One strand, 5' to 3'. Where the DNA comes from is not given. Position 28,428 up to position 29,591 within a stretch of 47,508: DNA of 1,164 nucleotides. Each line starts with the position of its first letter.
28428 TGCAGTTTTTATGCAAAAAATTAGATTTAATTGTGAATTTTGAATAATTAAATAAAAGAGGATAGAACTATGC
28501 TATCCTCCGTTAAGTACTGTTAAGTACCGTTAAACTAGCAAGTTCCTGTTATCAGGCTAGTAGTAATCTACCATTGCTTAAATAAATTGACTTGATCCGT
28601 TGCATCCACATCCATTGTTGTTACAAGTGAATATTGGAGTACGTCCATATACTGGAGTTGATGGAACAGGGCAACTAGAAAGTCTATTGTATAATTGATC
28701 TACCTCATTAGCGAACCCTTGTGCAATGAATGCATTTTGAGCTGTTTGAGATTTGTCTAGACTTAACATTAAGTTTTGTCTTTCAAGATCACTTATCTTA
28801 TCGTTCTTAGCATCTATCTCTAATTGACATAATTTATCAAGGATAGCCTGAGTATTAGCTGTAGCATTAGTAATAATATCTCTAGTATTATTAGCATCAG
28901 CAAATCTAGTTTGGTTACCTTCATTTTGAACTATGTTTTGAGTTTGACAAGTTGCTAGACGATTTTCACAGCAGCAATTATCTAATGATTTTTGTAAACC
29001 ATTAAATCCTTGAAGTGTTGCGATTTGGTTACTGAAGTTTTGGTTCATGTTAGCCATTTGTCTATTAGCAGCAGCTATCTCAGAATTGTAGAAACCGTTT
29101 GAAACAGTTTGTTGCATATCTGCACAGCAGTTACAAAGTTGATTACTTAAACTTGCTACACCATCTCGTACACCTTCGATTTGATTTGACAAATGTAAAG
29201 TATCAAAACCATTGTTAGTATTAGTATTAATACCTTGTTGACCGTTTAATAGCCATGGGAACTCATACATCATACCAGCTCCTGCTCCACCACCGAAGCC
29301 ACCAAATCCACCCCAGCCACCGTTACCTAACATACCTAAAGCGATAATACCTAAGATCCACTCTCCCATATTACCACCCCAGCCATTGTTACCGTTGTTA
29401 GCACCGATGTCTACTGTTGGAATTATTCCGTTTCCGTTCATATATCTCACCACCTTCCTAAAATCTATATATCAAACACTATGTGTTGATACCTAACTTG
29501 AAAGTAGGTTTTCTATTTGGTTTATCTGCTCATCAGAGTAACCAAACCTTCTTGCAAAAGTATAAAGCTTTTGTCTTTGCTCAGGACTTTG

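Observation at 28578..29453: Gly-zipper membrane anchor fused to Cys-cluster, Gln/Asn-rich coiled coil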

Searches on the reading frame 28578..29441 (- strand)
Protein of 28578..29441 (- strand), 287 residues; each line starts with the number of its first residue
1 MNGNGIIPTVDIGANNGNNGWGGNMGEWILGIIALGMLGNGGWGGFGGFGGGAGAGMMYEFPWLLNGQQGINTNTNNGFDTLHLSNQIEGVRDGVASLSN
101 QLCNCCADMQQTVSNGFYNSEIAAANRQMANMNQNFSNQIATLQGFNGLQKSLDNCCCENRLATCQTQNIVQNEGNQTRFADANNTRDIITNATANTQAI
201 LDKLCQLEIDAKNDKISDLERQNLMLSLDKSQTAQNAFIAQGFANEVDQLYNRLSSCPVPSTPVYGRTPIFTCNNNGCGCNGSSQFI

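Call 5: search_protein_families(library=pfam, proteins=[window:28578-29441:-], max_evalue=0.1)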
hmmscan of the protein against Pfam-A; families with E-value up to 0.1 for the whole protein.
window:28578-29441:- (287 aa): 1 family
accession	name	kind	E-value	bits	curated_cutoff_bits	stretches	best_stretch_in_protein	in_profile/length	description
PF04508.17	Pox_A_type_inc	-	0.092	13.1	21.4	1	208-222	2-16/23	Viral A-type inclusion protein repeat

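Call 7: search_dna_similar(query=window:28578-29441:-, collection=phages, mode=protein, max_rows=30, max_evalue=0.001)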
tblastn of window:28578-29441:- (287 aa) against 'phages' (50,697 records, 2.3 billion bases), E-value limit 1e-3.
Records with a match: 27; places in all: 27; records where one place covers at least 80% of the query: 0.
Best place of each record, by identity: <60% 27.
By first word of the organism name: Bacteriophage 17; uncultured 4; Dulem 2; Butyrivibrio 1; crAssphage 1; bajarodcaudo 1; Bacteroides 1.
By host as written in the record: - 22; Butyrivibrio fibrisolvens DSM 3071 1; Propithecus coquereli 1; Peromyscus fraterculus 1; Varecia variegata 1; Bacteroides uniformis MB20-41 1.
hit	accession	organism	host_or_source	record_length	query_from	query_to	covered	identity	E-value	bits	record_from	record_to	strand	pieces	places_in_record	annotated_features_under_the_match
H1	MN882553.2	Butyrivibrio virus Ceridwen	Butyrivibrio fibrisolvens DSM 3071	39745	61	272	74%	53.4%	2e-55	197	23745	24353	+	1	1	hypothetical protein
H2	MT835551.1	Bacteriophage sp.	human fecal samples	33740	80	264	64%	32.6%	9e-10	65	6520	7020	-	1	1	record has no annotation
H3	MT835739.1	Bacteriophage sp.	human fecal samples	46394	79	269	67%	31.2%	1e-13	76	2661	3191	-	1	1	record has no annotation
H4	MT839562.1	Bacteriophage sp.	human fecal samples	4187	90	264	61%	32.6%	7e-14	77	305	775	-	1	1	record has no annotation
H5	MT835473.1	Bacteriophage sp.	human fecal samples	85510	80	261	63%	30.4%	8e-7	56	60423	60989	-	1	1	record has no annotation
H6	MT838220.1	Bacteriophage sp.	human fecal samples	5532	83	261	62%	30.8%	7e-14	77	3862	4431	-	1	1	record has no annotation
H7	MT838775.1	Bacteriophage sp.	human fecal samples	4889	79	264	65%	29.4%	2e-12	73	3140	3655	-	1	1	record has no annotation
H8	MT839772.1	Bacteriophage sp.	human fecal samples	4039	79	264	65%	29.4%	6e-12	72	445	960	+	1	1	record has no annotation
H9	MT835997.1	Bacteriophage sp.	human fecal samples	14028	79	264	65%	29.4%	1e-11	71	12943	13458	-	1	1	record has no annotation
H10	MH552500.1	crAssphage sp. isolate ctcc615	mouse tissue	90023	88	265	62%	30.2%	5e-5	50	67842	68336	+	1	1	hypothetical protein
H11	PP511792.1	Dulem virus 33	Propithecus coquereli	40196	79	264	65%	28.5%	3e-12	72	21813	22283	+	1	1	hypothetical protein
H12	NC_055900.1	uncultured phage cr125_1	human feces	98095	88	261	61%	30.3%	5e-5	50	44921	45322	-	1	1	spike protein/glycoprotein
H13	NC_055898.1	uncultured phage cr115_1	human feces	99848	88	261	61%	28.7%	1e-4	49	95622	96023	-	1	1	spike protein/glycoprotein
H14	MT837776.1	Bacteriophage sp.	human fecal samples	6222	91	264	61%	28.1%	5e-12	72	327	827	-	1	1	record has no annotation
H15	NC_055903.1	uncultured phage cr272_1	pig feces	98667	84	271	66%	25.9%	5e-5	50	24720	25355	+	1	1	hypothetical protein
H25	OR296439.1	Bacteroides phage C3_41T2LP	Bacteroides uniformis MB20-41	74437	155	261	37%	33.3%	2e-4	49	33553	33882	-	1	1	outer capsid protein/viral fiber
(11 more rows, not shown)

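Call 8: get_annotated_region(hit=H1, flank=8000)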
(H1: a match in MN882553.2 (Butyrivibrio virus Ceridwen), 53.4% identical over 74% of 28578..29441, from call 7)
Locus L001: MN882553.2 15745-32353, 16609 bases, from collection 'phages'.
description: Butyrivibrio virus Ceridwen, complete genome.
organism: Butyrivibrio virus Ceridwen (NCBI taxid 2696359)
taxonomy: Viruses; Duplodnaviria; Heunggongvirae; Uroviricota; Caudoviricetes
host: Butyrivibrio fibrisolvens DSM 3071; source: -; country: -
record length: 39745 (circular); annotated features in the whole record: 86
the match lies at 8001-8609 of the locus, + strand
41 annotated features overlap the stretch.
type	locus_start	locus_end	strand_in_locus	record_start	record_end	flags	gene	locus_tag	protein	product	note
CDS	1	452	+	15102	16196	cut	-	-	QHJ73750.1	hypothetical protein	Hypothetical coding region with unknown function. ORF predicted by GeneMarkS-2, Glimmer3, Phanotate-v1.1.2, ...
CDS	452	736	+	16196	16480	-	-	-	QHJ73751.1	hypothetical protein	Hypothetical coding region with unknown function. ORF predicted by GeneMarkS-2, Glimmer3, Phanotate-v1.1.2, ...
regulatory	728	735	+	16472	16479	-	-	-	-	promoter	promoter predicted by PhagePromoter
CDS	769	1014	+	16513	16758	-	-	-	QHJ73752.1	hypothetical protein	Hypothetical coding region with unknown function. ORF predicted by GeneMarkS-2, Glimmer3, Phanotate-v1.1.2, ...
repeat_region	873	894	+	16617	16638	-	-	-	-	-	Score 52: 20/22 (90%25) matches%2C 0 gaps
repeat_region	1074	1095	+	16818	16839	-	-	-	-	-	Score 52: 20/22 (90%25) matches%2C 0 gaps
CDS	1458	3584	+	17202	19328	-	-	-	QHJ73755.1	hypothetical protein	Hypothetical coding region with unknown function. ORF predicted by Phanotate-v1.1.2, Prodigal-v2.6.3.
CDS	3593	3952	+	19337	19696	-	-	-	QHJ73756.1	hypothetical protein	Hypothetical coding region with unknown function. ORF predicted by GeneMarkS-2, Glimmer3, Phanotate-v1.1.2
CDS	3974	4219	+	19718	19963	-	-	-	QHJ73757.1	hypothetical protein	Hypothetical coding region with unknown function. ORF predicted by GeneMarkS-2, Glimmer3, Phanotate-v1.1.2, ...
regulatory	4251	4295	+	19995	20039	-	-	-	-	terminator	Predicted by FindTerm v2.8.1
CDS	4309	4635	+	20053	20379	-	-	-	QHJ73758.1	hypothetical protein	Hypothetical coding region with unknown function. ORF predicted by Phanotate-v1.1.2, Prodigal-v2.6.3. Alternative ORF ...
CDS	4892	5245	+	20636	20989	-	-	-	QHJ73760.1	hypothetical protein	Hypothetical coding region with unknown function. ORF predicted by GeneMarkS-2, Glimmer3, Phanotate-v1.1.2, ...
CDS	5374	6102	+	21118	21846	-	-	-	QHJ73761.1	hypothetical protein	Pfam endo-beta-N-acetylglucosaminidase domain 17-157bp (PF01832.20), putative peptidoglycan binding domain 1 184-239bp ...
regulatory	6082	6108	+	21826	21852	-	-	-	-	promoter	promoter predicted by PhagePromoter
CDS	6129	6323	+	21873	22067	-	-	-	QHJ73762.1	hypothetical protein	Hypothetical coding region with unknown function. ORF predicted by GeneMarkS-2, Glimmer3, Phanotate-v1.1.2, ...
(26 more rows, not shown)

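Call 9: search_protein_families(library=phrogs, proteins=[window:28578-29441:-], max_evalue=0.01)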
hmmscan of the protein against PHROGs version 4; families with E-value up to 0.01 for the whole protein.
window:28578-29441:- (287 aa): 1 family
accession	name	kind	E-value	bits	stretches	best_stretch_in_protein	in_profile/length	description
phrog_16490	-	unknown function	3.6e-21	77.1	2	130-282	111-283/286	-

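Call 12: find_homologous_proteins(query=window:28578-29441:-, max_evalue=0.001)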
Query window:28578-29441:- (287 aa): 8000 proteins with E <= 0.001 among 8000 candidates; the best 120 are listed.
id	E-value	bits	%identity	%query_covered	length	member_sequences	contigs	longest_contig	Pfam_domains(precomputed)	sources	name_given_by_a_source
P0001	7.9e-187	638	99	100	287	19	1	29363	-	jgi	jgi:hypothetical protein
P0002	1.7e-186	637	99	100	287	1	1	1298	-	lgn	-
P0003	4.3e-186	635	99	100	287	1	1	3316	-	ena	-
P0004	1.7e-185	633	99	100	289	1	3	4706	-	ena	-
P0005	1.9e-185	633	98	100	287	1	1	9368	-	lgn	-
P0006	3.8e-184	629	97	100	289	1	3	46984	-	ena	-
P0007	4.0e-183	626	98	100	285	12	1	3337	-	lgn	-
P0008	9.8e-183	624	97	100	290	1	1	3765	-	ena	-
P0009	7.2e-182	622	97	100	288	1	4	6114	-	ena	-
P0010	1.7e-181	620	97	100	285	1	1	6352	-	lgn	-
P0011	3.8e-181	619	97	100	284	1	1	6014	-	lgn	-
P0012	6.0e-181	619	97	100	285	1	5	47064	-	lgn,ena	-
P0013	1.6e-180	617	97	100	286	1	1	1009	-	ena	-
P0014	4.3e-180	616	97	100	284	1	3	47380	-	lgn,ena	-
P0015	4.8e-180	616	97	100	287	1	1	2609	-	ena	-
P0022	1.6e-160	551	88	100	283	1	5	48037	-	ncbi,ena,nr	ncbi:MAG: hypothetical protein II625_08995 [Bacilli bacterium]|nr:hypothetical protein [Bacilli bact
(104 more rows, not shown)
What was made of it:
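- Checked: The real start is almost certainly ATG 29441, because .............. lies 5-18 nt upstream and database homologues of 287 aa start MNGN and cover 100% of the query (call 12).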

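Call 18: search_solved_structures(query=A2, max_evalue=1, show_alignments=2)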
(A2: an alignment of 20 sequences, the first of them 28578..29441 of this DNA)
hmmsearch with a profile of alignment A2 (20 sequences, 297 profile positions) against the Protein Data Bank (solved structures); distinct sequences matched with E-value up to 1: 2.
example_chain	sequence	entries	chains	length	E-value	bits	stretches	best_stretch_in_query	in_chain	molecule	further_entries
6tda_L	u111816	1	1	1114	0.0041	19.7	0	193-240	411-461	Chromatin structure-remodeling complex protein RSC8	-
6k15_H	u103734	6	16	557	0.79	12.2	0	193-240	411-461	Chromatin structure-remodeling complex protein RSC8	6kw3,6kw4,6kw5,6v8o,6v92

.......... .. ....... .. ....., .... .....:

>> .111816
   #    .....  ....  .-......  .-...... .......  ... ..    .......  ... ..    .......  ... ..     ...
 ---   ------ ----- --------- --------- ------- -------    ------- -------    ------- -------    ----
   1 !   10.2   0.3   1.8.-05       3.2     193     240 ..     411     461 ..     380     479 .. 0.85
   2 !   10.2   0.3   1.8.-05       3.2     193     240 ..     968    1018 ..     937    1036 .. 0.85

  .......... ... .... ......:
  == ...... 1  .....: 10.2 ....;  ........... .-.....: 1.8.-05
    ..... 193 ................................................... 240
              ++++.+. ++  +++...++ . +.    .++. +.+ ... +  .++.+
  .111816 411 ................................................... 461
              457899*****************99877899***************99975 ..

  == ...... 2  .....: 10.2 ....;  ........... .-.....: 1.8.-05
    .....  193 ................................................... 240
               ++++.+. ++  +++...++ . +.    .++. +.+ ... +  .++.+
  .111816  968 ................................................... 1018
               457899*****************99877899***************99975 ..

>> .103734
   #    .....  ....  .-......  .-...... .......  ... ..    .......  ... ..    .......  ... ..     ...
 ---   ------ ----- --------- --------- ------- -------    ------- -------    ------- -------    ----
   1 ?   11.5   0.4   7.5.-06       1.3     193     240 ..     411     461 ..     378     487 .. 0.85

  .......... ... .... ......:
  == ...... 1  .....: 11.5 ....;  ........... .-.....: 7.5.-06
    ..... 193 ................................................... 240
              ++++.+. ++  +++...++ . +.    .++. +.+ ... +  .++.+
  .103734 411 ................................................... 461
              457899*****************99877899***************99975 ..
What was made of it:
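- Closest known: Class I viral fusion proteins. Different: No C-terminal TM anchor, no HR2 six-helix-bundle layout and no detectable homology (calls 5, 18).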

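Call 21: get_annotated_region(hit=H12, flank=5000)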
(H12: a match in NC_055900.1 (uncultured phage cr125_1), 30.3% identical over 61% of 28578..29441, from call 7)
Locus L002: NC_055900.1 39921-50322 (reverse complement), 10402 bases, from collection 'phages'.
description: CrAssphage cr125_1, complete genome.
organism: uncultured phage cr125_1 (NCBI taxid 2772091)
taxonomy: Viruses; Duplodnaviria; Heunggongvirae; Uroviricota; Caudoviricetes; Crassvirales; Suoliviridae; Uncouvirinae; Aurodevirus; Aurodevirus hominis
host: -; source: human feces; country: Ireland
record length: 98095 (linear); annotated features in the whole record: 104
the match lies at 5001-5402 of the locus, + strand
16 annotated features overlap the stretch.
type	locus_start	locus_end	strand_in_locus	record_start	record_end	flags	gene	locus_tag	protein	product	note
CDS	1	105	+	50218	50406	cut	-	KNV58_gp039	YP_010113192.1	hypothetical protein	gp_77314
CDS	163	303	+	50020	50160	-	-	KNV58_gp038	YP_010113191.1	hypothetical protein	gp_77313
CDS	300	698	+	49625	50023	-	-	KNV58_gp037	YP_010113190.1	endolysin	gp_77312; putative peptidase [Bacteroides phage B124-14]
CDS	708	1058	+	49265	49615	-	-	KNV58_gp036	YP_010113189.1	hypothetical protein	gp_77311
CDS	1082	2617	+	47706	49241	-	-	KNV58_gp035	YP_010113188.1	hypothetical protein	gp_77310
CDS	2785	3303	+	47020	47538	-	-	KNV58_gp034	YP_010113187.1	holin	gp_77309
CDS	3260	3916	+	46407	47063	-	-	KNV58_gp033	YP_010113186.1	lysis regulatory protein-like protein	gp_77308; Similar to phage lysis regulatory protein LysB, cell division protein FtsL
CDS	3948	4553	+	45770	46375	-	-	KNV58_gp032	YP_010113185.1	RNA polymerase sigma factor/ubiquitin-like protein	gp_77307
CDS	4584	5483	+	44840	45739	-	-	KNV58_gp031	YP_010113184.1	spike protein/glycoprotein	gp_77306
CDS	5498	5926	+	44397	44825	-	-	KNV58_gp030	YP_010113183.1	hypothetical protein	gp_77305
CDS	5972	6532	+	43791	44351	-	-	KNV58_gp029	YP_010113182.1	hypothetical protein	gp_77304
CDS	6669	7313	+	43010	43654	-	-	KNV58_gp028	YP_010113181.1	virion structural protein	gp_77303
CDS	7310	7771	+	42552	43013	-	-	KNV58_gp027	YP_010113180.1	peptidoglycan-associated protein-like protein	gp_77302; Similar to peptidoglycan-associated proteinhistidine kinase response regulator, glycine zipper domain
CDS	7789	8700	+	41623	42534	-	-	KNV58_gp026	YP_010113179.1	tail tubular protein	gp_77301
CDS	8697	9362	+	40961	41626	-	-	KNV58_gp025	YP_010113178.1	homing endonuclease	gp_77300; Intron endonuclease, GIY-YIG intron endonuclease domain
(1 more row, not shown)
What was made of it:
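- In crAss-like cr125_1 the homologue borders the structural genes (call 21).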

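Call 22: get_annotated_region(hit=H25, flank=5000)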
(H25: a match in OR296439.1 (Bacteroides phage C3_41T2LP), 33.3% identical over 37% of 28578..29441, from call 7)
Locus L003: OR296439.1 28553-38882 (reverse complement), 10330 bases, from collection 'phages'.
description: Bacteroides phage C3_41T2LP, complete genome.
organism: Bacteroides phage C3_41T2LP (NCBI taxid 3070809)
taxonomy: Viruses; Duplodnaviria; Heunggongvirae; Uroviricota; Caudoviricetes
host: Bacteroides uniformis MB20-41; source: phage plaques of the host; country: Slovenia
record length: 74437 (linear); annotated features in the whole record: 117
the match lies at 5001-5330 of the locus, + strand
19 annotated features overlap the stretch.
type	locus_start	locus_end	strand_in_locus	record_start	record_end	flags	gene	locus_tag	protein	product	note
CDS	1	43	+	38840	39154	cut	-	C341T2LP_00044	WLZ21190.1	hypothetical protein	-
CDS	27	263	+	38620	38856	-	-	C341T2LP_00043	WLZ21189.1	hypothetical protein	-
CDS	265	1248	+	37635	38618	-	-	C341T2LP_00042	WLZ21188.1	viral recombinase family protein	YqaJ viral recombinase family protein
CDS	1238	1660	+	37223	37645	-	-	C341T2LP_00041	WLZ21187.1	hypothetical protein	-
CDS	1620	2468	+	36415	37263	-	-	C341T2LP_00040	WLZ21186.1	RecT protein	-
CDS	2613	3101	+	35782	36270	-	-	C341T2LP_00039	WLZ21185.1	holliday junction resolvase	-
CDS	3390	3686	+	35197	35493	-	-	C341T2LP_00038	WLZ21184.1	chromosomal replication initiator protein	-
CDS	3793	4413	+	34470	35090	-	-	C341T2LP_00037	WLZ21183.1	DNA endonuclease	DNA endonuclease I-HmuI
CDS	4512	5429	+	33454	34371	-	-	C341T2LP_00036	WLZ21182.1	outer capsid protein/viral fiber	-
CDS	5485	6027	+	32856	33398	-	-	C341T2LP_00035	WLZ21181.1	hypothetical protein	-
CDS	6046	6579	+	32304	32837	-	-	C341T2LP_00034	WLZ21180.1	hypothetical protein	-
CDS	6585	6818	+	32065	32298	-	-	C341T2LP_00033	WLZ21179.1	hypothetical protein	-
CDS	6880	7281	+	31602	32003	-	-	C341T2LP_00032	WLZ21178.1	hypothetical protein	-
CDS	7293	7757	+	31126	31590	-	-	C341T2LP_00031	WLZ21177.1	PolyVal metallopeptidase superfamily domain protein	-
CDS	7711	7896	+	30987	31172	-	-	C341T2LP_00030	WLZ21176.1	hypothetical protein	-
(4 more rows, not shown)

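Call 23: get_annotated_region(hit=H11, flank=5000)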
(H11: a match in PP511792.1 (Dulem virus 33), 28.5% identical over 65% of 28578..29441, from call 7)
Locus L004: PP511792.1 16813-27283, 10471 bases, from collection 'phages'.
description: Dulem virus 33 isolate Duke_28FS_2, complete genome.
organism: Dulem virus 33 (NCBI taxid 3145751)
taxonomy: Viruses; Duplodnaviria; Heunggongvirae; Uroviricota; Caudoviricetes
host: Propithecus coquereli; source: feces; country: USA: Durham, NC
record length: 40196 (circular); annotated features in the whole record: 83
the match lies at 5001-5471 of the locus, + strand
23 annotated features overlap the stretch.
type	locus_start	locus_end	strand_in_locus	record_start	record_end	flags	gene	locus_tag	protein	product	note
CDS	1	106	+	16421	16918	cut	-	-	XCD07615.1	hypothetical protein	-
CDS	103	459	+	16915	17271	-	-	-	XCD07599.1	hypothetical protein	-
CDS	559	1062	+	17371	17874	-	-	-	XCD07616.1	hypothetical protein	-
CDS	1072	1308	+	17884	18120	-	-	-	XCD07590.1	hypothetical protein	-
CDS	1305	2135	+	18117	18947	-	-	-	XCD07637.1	PGrP protein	-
CDS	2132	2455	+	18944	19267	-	-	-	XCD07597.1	hypothetical protein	-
CDS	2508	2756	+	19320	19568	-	-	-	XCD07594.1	hypothetical protein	-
CDS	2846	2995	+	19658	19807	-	-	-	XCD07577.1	hypothetical protein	-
CDS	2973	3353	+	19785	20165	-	-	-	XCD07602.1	hypothetical protein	-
CDS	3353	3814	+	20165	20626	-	-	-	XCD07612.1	hypothetical protein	-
CDS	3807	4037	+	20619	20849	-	-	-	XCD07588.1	hypothetical protein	-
CDS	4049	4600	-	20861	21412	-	-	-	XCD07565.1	endonuclease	-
CDS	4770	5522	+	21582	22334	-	-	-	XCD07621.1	hypothetical protein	-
CDS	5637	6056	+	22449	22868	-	-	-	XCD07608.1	hypothetical protein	-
CDS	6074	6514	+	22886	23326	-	-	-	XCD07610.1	hypothetical protein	-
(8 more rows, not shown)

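Call 32: predict_structure(alignment_id=A2)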
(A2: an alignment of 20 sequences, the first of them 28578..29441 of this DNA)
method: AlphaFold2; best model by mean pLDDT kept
length: 287 residues; sequences in the alignment: 20
mean_pLDDT: 44.4   pTM: 0.17
mean pLDDT of the five models: 44.4, 41.0, 39.5, 36.3, 32.6
residues with pLDDT >= 90: 0; 70-90: 0; 50-70: 71; < 50: 216
segments of 3 or more residues with pLDDT < 50: 1-31, 34-90, 92-94, 96-99, 103-116, 118-120, 137-139, 143-150, 152-184, 234-236, 246-248, 256-287
pLDDT, mean of each block of 10 residues (from residue 1): 35 33 38 43 31 35 42 40 44 49 47 47 52 51 48 43 39 43 50 52 50 58 52 50 49 48 40 38 35
secondary structure, 60 per line:
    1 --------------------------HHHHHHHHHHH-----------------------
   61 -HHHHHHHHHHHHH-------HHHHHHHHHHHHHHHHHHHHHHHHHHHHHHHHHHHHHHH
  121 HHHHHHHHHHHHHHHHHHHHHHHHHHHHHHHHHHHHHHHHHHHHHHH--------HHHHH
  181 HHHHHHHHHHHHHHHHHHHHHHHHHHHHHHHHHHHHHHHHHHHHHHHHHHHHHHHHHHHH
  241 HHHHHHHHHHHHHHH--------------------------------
elements in order: H27-37 H62-74 H82-167 H176-255
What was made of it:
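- The AF2 monomer of the target is poor (pLDDT 44, call 32), and no multimer prediction was possible.
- Tried and rejected: AF2 monomer of the target from a 20-sequence alignment: pLDDT 44, only long helices, unusable for fold search (call 32).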

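Call 34: search_protein_representatives(alignment_id=A2)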
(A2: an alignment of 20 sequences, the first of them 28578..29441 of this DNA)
Query: 20 sequences, 297 profile positions. Proteins with E-value up to 0.001 (for the whole library): 1115; up to 1e-10: 564; up to 1e-30: 171. The best 150 are listed.
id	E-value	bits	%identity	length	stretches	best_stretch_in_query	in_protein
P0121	6.0e-130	449.3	-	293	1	20-294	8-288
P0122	1.8e-102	359.1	-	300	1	1-293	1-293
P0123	5.9e-97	340.9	-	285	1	14-291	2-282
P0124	5.2e-87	308.3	-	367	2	99-292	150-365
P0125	5.9e-87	308.1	-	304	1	26-277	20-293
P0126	8.1e-85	301.1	-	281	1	19-290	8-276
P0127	2.3e-84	299.6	-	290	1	14-292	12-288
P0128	1.7e-83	296.8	-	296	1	24-293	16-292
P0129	9.0e-76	271.4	-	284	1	29-294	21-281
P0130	6.7e-73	262.0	-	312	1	3-292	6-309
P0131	1.1e-70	254.8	-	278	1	19-292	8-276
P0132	1.9e-68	247.4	-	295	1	27-292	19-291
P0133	3.4e-68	246.5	-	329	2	104-292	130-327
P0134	4.9e-68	246.0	-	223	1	127-292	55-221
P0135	4.8e-67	242.8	-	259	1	27-293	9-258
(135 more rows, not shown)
